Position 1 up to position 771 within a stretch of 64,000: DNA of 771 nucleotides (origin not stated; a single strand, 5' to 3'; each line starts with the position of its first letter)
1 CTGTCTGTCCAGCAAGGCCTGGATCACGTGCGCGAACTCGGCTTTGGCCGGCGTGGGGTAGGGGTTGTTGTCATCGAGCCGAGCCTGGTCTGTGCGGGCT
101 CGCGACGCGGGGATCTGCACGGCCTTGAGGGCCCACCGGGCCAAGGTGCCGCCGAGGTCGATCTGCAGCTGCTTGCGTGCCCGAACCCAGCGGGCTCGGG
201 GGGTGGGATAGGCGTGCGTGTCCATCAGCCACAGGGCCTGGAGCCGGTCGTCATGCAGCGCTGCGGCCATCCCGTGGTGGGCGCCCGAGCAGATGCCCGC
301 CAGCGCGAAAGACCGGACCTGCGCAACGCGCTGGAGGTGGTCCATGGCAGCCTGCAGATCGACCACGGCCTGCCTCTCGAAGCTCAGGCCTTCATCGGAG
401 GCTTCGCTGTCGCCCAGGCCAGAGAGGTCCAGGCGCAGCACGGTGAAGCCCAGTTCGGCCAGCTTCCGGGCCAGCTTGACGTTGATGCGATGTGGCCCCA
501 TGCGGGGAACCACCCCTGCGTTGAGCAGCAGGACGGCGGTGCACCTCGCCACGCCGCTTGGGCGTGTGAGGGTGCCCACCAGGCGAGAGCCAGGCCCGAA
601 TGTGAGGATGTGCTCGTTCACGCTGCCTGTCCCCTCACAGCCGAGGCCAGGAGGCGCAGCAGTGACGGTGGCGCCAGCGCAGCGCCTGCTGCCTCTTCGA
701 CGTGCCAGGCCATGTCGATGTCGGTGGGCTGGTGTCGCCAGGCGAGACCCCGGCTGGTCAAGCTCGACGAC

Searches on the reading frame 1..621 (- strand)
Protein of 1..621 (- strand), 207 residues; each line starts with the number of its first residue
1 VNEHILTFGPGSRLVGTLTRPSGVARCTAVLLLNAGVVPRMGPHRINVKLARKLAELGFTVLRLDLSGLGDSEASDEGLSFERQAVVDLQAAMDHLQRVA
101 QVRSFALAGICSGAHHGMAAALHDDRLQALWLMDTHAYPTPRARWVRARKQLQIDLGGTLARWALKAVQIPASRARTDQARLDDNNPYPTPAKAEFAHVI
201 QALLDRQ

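Call 7: search_protein_families(library=pfam, proteins=[window:1-621:-], max_evalue=0.001)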
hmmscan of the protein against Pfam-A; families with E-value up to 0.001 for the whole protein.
window:1-621:- (207 aa): 3 families
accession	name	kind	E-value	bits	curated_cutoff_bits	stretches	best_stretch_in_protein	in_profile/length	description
PF00561.26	Abhydrolase_1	-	5.3e-08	33.3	25.8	1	48-181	17-145/245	alpha/beta hydrolase fold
PF12146.15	Hydrolase_4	-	1.4e-06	28.2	27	1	49-162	22-136/239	Serine aminopeptidase, S33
PF12697.13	Abhydrolase_6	-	2.1e-05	25.7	26.3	1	49-176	19-125/217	Alpha/beta hydrolase family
